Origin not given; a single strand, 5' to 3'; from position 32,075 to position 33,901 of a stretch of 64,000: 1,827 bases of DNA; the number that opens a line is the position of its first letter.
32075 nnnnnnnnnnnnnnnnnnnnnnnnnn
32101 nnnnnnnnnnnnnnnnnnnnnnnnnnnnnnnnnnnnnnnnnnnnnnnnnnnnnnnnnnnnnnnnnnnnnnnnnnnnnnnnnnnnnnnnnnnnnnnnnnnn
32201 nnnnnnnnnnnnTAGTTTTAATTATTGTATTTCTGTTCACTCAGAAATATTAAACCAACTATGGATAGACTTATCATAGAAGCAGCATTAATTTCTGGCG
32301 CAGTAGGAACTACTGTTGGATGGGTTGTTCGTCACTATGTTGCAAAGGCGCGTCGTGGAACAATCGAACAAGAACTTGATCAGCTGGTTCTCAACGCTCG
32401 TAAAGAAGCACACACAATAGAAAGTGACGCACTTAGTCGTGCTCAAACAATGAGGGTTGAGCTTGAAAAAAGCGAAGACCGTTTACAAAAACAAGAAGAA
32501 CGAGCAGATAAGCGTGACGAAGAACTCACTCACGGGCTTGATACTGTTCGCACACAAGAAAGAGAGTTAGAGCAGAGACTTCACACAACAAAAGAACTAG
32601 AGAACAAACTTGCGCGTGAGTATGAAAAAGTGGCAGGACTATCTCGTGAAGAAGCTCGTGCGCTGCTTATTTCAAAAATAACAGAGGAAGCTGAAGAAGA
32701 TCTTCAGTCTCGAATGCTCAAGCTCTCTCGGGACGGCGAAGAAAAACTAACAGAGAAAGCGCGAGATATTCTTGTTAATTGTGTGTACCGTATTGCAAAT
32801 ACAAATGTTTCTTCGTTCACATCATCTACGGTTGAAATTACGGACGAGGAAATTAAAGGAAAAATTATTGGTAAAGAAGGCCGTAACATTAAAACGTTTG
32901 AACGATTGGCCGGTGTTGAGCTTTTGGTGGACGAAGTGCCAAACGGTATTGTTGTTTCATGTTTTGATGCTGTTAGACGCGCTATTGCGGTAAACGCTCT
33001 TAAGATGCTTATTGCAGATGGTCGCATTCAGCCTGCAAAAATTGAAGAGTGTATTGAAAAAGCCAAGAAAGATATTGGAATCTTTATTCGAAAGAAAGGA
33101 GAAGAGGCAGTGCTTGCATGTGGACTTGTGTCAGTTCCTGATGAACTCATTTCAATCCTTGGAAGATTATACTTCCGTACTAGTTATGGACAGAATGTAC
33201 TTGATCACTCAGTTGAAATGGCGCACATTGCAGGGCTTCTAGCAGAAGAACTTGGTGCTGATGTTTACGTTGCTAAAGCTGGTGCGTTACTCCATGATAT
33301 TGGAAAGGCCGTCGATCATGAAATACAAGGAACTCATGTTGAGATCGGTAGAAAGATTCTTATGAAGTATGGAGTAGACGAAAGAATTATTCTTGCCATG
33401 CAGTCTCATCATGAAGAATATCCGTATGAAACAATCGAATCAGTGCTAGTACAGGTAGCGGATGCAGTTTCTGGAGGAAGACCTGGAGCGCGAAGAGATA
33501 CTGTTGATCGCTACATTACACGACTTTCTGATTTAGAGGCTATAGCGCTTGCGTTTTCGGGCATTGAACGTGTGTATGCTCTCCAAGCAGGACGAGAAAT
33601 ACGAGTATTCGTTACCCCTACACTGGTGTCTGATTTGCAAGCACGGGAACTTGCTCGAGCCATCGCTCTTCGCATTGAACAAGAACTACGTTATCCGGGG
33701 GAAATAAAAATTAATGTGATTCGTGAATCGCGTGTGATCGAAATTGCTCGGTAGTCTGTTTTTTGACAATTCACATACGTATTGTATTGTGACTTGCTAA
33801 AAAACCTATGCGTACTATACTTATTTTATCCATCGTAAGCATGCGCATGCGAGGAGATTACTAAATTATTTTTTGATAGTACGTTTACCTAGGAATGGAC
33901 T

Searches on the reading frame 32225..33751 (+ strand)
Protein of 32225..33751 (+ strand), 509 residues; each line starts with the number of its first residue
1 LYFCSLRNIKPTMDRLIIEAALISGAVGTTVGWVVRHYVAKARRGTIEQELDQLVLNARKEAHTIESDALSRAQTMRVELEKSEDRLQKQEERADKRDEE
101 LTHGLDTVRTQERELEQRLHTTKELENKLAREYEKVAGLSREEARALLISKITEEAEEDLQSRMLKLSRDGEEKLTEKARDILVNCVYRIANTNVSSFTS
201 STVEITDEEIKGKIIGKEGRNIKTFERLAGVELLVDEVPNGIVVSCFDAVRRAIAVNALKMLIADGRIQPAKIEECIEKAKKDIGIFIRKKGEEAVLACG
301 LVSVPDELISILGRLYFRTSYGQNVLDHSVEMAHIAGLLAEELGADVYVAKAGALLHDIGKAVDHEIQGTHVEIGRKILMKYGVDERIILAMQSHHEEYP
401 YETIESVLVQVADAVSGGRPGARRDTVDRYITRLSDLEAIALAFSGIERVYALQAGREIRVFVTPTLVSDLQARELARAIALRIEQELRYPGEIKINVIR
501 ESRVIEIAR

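Call 37: search_protein_families(library=pfam, proteins=[window:32225-33751:+], max_evalue=0.001)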
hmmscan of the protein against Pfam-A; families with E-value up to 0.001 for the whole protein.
window:32225-33751:+ (509 aa): 3 families
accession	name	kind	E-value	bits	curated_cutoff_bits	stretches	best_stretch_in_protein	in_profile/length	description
PF01966.28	HD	-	9.5e-18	65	22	1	325-416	1-114/116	HD domain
PF12072.13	RNase_Y_N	-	4.1e-15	56.2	32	1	18-191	3-198/201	RNase Y N-terminal region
PF08668.18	HDOD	-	0.00018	21.5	22.9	0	323-363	93-134/196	HDOD domain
